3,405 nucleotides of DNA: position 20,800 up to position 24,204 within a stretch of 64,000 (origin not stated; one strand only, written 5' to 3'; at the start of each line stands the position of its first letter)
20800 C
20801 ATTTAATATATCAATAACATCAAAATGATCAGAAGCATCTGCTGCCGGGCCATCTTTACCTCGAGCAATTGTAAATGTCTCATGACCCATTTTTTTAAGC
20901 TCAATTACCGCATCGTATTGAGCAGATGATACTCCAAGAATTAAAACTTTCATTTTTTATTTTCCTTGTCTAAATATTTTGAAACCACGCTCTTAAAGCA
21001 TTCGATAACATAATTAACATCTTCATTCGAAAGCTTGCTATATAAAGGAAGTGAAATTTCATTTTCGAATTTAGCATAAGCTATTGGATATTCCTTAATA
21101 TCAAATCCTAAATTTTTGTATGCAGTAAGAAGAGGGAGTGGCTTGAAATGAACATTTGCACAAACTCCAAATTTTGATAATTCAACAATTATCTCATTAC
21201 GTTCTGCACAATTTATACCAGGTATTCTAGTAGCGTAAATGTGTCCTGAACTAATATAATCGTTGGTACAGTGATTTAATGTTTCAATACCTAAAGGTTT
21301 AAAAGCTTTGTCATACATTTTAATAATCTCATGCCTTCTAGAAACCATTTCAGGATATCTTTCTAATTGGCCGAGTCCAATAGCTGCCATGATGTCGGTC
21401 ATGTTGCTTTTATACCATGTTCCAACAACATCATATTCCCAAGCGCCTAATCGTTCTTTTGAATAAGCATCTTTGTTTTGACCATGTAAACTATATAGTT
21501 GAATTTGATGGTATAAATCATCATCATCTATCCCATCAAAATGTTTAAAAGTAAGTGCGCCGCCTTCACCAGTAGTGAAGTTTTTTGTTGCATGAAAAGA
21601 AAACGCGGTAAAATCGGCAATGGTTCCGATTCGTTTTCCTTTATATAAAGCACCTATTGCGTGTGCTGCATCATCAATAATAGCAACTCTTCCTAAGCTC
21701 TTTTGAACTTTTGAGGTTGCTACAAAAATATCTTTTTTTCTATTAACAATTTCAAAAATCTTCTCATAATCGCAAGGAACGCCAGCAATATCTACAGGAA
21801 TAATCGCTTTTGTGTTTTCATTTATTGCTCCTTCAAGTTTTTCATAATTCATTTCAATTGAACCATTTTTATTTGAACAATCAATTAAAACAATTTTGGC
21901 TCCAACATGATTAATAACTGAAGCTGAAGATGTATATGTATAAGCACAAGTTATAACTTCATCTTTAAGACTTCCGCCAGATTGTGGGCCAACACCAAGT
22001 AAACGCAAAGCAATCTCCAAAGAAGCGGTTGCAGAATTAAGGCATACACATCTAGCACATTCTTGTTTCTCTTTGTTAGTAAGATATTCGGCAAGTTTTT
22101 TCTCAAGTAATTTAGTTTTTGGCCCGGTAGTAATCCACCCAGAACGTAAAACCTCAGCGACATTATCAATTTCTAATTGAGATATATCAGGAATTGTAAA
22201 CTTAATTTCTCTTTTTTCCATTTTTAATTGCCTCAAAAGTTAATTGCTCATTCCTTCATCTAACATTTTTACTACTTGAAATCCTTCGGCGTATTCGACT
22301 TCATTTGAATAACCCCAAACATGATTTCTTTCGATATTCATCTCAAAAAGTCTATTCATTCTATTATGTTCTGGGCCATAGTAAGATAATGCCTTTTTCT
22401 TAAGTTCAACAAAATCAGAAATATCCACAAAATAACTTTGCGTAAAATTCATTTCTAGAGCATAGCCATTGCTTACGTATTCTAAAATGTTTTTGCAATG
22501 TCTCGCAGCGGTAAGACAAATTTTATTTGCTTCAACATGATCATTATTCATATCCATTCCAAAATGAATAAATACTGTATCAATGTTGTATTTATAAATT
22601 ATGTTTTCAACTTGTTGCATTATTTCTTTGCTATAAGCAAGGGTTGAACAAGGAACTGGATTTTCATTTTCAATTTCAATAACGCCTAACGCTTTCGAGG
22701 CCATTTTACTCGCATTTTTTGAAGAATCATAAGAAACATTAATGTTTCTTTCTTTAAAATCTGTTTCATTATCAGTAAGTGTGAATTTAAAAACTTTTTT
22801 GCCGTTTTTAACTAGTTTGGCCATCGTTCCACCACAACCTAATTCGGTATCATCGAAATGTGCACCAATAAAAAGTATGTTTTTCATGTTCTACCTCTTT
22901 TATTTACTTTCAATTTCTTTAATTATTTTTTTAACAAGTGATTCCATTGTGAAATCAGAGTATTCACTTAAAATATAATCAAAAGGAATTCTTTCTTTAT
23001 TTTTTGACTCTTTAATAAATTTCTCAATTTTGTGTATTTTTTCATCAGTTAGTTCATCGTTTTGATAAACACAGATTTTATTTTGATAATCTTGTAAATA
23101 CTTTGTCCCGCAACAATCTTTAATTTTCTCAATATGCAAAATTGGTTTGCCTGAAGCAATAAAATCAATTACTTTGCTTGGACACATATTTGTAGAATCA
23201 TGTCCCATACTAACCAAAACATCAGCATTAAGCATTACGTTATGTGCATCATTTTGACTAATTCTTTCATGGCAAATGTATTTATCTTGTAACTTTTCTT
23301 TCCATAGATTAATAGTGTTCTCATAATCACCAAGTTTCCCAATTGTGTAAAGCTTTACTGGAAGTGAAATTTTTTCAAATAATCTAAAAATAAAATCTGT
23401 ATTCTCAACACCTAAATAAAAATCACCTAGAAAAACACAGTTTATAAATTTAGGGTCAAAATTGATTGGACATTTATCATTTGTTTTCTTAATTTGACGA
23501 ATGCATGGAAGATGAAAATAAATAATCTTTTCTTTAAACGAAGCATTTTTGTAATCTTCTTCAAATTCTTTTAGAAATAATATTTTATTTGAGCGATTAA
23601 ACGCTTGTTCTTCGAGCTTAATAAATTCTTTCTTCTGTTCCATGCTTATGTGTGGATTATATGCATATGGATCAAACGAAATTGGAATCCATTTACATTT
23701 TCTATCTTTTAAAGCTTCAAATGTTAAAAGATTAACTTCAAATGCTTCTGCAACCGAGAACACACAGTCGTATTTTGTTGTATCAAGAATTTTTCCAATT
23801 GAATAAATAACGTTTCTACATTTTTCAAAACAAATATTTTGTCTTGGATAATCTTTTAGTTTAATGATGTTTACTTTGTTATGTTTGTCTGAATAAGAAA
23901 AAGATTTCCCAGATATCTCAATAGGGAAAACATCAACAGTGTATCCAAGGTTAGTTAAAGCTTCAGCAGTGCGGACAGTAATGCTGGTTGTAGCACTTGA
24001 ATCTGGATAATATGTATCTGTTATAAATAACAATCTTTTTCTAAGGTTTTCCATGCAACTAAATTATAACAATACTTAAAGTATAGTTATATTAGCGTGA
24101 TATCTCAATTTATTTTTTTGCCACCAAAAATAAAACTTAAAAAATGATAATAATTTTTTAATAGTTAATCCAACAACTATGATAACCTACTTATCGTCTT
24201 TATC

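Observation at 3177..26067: About 23 kb Wzx/Wzy glycan locus carrying four ATP-grasp ligases, predicting a heavily amide/aminoacyl-decorated heteropolysaccharide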

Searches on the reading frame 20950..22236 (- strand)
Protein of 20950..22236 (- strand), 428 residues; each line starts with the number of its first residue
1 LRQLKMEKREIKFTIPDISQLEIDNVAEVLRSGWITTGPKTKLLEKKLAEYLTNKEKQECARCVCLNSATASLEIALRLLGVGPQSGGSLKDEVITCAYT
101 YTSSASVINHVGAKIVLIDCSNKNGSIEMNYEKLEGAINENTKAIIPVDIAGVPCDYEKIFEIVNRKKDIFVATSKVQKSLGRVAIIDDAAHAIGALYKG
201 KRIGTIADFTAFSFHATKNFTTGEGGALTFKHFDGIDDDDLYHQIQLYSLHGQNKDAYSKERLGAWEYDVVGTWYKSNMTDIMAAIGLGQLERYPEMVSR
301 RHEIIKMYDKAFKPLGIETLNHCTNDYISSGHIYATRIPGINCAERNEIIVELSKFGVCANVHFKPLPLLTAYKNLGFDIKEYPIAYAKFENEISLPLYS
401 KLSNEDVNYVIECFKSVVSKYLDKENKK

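Call 4: search_protein_families(library=pfam, proteins=[window:20950-22236:-], max_evalue=0.001)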
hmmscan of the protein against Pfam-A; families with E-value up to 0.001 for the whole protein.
window:20950-22236:- (428 aa): 2 families
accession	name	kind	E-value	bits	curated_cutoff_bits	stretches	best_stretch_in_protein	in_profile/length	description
PF01041.23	DegT_DnrJ_EryC1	-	6.5e-85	285.9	19.8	1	17-414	2-359/360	DegT/DnrJ/EryC1/StrS aminotransferase family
PF00155.27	Aminotran_1_2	-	6.6e-06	26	19.7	1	41-145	44-150/361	Aminotransferase class I and II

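Call 8: search_protein_families(library=ncbifam, proteins=[window:20950-22236:-], max_evalue=0.001)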
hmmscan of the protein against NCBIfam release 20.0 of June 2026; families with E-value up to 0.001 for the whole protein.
window:20950-22236:- (428 aa): 10 families
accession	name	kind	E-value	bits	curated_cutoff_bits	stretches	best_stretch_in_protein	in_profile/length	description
TIGR03588.1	PseC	equivalog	1.2e-79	267.9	423.5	1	13-417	4-379/380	UDP-4-amino-4,6-dideoxy-N-acetyl-beta-L-altrosamine transaminase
NF008658.2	PRK11658.1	equivalog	4.8e-70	236.1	631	1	11-419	5-378/379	UDP-4-amino-4-deoxy-L-arabinose aminotransferase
NF008687.0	PRK11706.1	equivalog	6e-58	196.4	375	1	11-417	2-373/375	dTDP-4-amino-4,6-dideoxygalactose transaminase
TIGR02379.1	ECA_wecE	subfamily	2.1e-45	155.1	434.85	1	11-417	2-374/376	dTDP-4-amino-4,6-dideoxy-D-glucose transaminase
TIGR04181.1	NHT_00031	hypoth_equivalog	1.2e-39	136.2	420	1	11-397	1-357/359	LegC family aminotransferase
TIGR04427.1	PLP_DesI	equivalog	2e-25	89.7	650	1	25-418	37-383/390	dTDP-4-dehydro-6-deoxyglucose aminotransferase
NF011936.0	PRK15407.1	equivalog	7.1e-25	87.6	423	1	18-230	44-235/440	lipopolysaccharide biosynthesis protein RfbH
NF005817.0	PRK07683.1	equivalog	6.9e-06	25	575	1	64-177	93-202/387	aminotransferase A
NF041364.1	GntC_guanitoxin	equivalog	0.00022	20.2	415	1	91-146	84-139/356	guanitoxin biosynthesis PLP-dependent (S)-gamma-hydroxy-L-arginine cyclodehydratase GntC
NF004975.0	PRK06348.1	equivalog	0.00088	18.4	549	0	92-177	114-203/384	pyridoxal phosphate-dependent aminotransferase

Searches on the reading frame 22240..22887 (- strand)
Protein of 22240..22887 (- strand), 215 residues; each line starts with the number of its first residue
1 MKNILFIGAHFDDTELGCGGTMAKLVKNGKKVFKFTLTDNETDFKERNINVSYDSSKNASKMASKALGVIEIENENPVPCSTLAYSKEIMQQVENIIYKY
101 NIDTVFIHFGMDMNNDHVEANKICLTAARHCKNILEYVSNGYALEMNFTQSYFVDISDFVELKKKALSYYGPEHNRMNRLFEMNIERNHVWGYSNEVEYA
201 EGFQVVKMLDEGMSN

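Call 4: search_protein_families(library=pfam, proteins=[window:22240-22887:-], max_evalue=0.001)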
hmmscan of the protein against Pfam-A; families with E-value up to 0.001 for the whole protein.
window:22240-22887:- (215 aa): 1 family
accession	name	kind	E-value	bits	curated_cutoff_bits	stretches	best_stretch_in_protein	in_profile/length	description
PF02585.22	PIG-L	-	1.3e-14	55.2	28.2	1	5-127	1-128/129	GlcNAc-PI de-N-acetylase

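Call 8: search_protein_families(library=ncbifam, proteins=[window:22240-22887:-], max_evalue=0.001)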
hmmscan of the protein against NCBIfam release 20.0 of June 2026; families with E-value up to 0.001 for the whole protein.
window:22240-22887:- (215 aa): 1 family
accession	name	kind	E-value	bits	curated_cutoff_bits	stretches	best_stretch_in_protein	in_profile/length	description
TIGR04001.1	thiol_BshB1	equivalog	5.9e-20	72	182.5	1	3-208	3-223/226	bacillithiol biosynthesis deacetylase BshB1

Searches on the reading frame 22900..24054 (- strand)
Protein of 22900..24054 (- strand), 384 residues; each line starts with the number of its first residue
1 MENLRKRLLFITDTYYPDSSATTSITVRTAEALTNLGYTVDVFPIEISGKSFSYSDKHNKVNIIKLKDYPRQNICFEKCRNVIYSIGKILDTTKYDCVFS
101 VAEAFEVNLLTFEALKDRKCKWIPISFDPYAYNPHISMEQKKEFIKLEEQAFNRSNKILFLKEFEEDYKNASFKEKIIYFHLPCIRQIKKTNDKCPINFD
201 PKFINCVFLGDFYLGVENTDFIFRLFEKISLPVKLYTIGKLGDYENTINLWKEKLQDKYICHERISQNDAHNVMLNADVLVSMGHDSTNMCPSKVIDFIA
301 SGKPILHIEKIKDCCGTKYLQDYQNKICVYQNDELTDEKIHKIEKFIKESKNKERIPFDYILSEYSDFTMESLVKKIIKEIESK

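Call 4: search_protein_families(library=pfam, proteins=[window:22900-24054:-], max_evalue=0.001)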
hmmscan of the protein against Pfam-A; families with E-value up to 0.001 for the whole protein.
window:22900-24054:- (384 aa): 0 families

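Call 5: search_protein_families(library=pfam, proteins=[window:22900-24054:-], max_evalue=0.1)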
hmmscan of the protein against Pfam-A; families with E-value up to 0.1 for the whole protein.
window:22900-24054:- (384 aa): 3 families
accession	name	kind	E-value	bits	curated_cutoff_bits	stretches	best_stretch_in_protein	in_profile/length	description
PF00534.26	Glycos_transf_1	-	0.0011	19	26.4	1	220-355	31-164/172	Glycosyl transferases group 1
PF04370.17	DUF508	-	0.022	14.9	25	1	143-207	56-111/149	Domain of unknown function (DUF508)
PF01746.26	tRNA_m1G_MT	-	0.078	13.1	27.3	0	127-179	30-86/195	tRNA (Guanine-1)-methyltransferase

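Call 8: search_protein_families(library=ncbifam, proteins=[window:22900-24054:-], max_evalue=0.001)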
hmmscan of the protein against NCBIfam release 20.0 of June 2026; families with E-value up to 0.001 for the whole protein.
window:22900-24054:- (384 aa): 0 families

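Call 28: search_solved_structures(query=window:22900-24054:-, max_evalue=1)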
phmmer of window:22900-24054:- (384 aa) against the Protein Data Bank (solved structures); distinct sequences matched with E-value up to 1: 2.
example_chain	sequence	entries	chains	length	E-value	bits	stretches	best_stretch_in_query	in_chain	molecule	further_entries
6dnt_A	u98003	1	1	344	0.072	15.5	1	106-223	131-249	NAD-dependent epimerase/dehydratase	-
6cb1_t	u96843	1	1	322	0.57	12.6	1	110-281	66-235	Ribosome biogenesis protein RLP7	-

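Call 53: search_solved_structures(query=A2, max_evalue=1)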
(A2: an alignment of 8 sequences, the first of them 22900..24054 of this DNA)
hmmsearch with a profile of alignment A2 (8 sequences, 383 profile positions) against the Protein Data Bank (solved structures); distinct sequences matched with E-value up to 1: 0.

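Call 57: find_homologous_proteins(query=window:22900-24054:-, max_evalue=0.001)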
Query window:22900-24054:- (384 aa): 63 proteins with E <= 0.001 among 2928 candidates.
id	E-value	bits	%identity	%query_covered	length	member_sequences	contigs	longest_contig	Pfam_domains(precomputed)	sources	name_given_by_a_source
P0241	8.9e-243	823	94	100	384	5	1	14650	-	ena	-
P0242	8.9e-180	616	71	99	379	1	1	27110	-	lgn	-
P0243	3.5e-169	581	68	98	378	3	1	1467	-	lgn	-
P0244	3.9e-155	535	61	99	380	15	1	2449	-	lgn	-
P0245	1.2e-142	494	58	98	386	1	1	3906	-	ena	-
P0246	2.0e-142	493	58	98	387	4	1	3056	-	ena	-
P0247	7.7e-142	491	57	98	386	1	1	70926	-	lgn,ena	-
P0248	1.3e-141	490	57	98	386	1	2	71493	-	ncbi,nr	ncbi:MAG: hypothetical protein MJY74_05560 [Bacteroidaceae bacterium]|nr:hypothetical protein [Bacte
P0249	3.2e-141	489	57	98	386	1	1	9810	-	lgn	-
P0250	3.6e-141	489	58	98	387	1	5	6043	-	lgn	-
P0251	6.3e-141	488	57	98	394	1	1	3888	-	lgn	-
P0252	2.4e-140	486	57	98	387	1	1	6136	-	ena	-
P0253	1.3e-139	484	57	98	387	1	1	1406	-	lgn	-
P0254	4.4e-139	482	56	98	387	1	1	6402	-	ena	-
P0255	1.0e-138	481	56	98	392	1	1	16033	-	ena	-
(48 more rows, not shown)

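Call 62: predict_structure(alignment_id=A4)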
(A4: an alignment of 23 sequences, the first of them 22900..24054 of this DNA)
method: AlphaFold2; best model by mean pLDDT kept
length: 384 residues; sequences in the alignment: 23
mean_pLDDT: 88.2   pTM: 0.86
mean pLDDT of the five models: 88.2, 87.9, 86.8, 84.7, 80.5
residues with pLDDT >= 90: 244; 70-90: 111; 50-70: 21; < 50: 8
segments of 3 or more residues with pLDDT < 50: 1-3, 70-74
pLDDT, mean of each block of 10 residues (from residue 1): 75 77 87 96 84 86 73 56 91 94 86 91 87 84 91 94 91 95 90 82 95 70 94 94 86 95 88 94 84 90 95 89 94 93 97 94 96 96 83
secondary structure, 60 per line:
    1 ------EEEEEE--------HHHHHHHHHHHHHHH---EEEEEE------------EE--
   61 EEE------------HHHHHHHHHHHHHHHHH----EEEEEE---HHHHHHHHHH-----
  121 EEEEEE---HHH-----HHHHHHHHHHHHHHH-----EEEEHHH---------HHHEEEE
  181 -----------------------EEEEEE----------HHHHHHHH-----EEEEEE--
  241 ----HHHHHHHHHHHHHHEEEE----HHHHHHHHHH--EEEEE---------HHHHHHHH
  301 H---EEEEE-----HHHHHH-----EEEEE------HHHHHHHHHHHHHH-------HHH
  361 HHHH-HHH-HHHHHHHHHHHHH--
elements in order: E7-12 H21-35 E39-44 E61-63 H76-92 E97-102 H106-115 E121-126 H138-152 E158-161 E177-180 E204-209 H220-227 E233-238 H245-258 E259-262 H267-276 E279-283 H293-301 E305-309 H315-320 E326-330 H337-350 H358-364 H370-382

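Call 66: fold_search(model_id=the predicted structure, library=pdb)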
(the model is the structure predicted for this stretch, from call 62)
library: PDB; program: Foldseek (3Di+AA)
matches with E <= 10: 1696; with E <= 0.001: 233
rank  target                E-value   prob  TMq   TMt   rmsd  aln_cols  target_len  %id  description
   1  6eji_A                1.3e-11  1.00  0.70  0.74   5.3       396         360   16  Structure of a glycosyltransferase (released 2018-02-07)
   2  7mi0                  2.2e-11  1.00  0.66  0.67   5.7       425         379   13  Crystal Structure of Glycosyltransferase from Rickettsia africae ESF-5 (released 2021-04-28)
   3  3c48_B                2.6e-11  1.00  0.42  0.41  11.8       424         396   11  Structure of the retaining glycosyltransferase MshA: The first step in mycothiol biosynthesis. Organism: Corynebacteri (released 2008-03-25)
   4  3c48_A                2.8e-11  1.00  0.40  0.38  12.6       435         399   11  Structure of the retaining glycosyltransferase MshA: The first step in mycothiol biosynthesis. Organism: Corynebacteri (released 2008-03-25)
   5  6kih_B                4.8e-11  1.00  0.70  0.68   5.4       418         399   13  Sucrose-phosphate synthase (tll1590) from Thermosynechococcus elongatus (released 2020-05-27)
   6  3c4q_B                6.5e-11  1.00  0.70  0.68   4.9       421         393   11  Structure of the retaining glycosyltransferase MshA : The first step in mycothiol biosynthesis. Organism : Corynebacte (released 2008-04-01)
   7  8b5q_B                6.5e-11  1.00  0.62  0.65   5.9       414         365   14  Crystal Structure of P. aeruginosa WaaG in complex with UMP (released 2023-10-04)
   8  4xso_A                7.5e-11  1.00  0.67  0.71   5.0       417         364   10  Crystal structure of apo-form Alr3699/HepE from Anabaena sp. strain PCC 7120 (released 2016-01-13)
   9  8b62_A                7.5e-11  1.00  0.61  0.64   6.0       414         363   13  Crystal Structure of P. aeruginosa WaaG in complex with UDP-galactose (released 2023-10-04)
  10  3oka_A                1.2e-10  1.00  0.69  0.70   5.2       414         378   13  Crystal structure of Corynebacterium glutamicum PimB' in complex with GDP-Man (triclinic crystal form) (released 2010-09-15)
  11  3c4q_A                1.5e-10  1.00  0.68  0.67   5.7       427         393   11  Structure of the retaining glycosyltransferase MshA : The first step in mycothiol biosynthesis. Organism : Corynebacte (released 2008-04-01)
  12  6kih_A                1.6e-10  1.00  0.70  0.68   5.5       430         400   13  Sucrose-phosphate synthase (tll1590) from Thermosynechococcus elongatus (released 2020-05-27)
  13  5d00_B                1.9e-10  1.00  0.70  0.75   4.4       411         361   11  Crystal structure of BshA from B. subtilis complexed with N-acetylglucosaminyl-malate and UMP (released 2016-09-07)
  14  2bis_A                2.1e-10  1.00  0.68  0.60   6.0       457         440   13  Structure of glycogen synthase from Pyrococcus abyssi (released 2005-11-28)
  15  4xsu_B                3.0e-10  1.00  0.66  0.69   5.3       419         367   11  Crystal structure of Anabaena Alr3699/HepE in complex with UDP and glucose (released 2016-01-13)
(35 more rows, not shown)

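Call 75: find_encoding_contigs(protein=P0241, flank=10000, max_places=2)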
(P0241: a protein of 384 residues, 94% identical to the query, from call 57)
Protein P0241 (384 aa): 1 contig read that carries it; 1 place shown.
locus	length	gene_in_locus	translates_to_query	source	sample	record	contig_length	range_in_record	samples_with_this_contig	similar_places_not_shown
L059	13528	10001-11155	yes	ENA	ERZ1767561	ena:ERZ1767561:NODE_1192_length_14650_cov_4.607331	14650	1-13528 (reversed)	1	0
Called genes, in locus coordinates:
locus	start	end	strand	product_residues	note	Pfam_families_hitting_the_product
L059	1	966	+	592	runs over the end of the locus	-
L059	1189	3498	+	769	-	PF02368:Big_2, PF21461:HL_N-beta (faint), PF02368:Big_2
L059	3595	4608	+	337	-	-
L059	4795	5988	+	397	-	PF01381:HTH_3, PF05368:NmrA, PF01073:3Beta_HSD, PF01370:Epimerase, PF02719:Polysacc_synt_2, PF13460:NAD_binding_10, PF16363:GDP_Man_Dehyd, PF08485:Polysacc_syn_2C, +2 more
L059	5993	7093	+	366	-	PF01073:3Beta_HSD (faint), PF01370:Epimerase, PF04321:RmlD_sub_bind (faint), PF07993:NAD_binding_4 (faint), PF14667:Polysacc_synt_C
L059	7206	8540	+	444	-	PF02350:Epimerase_2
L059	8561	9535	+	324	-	PF00962:A_deaminase, PF19326:AMP_deaminase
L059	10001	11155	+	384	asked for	-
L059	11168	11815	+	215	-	PF02585:PIG-L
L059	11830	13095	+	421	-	PF01041:DegT_DnrJ_EryC1, PF00155:Aminotran_1_2 (weak)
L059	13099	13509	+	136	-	-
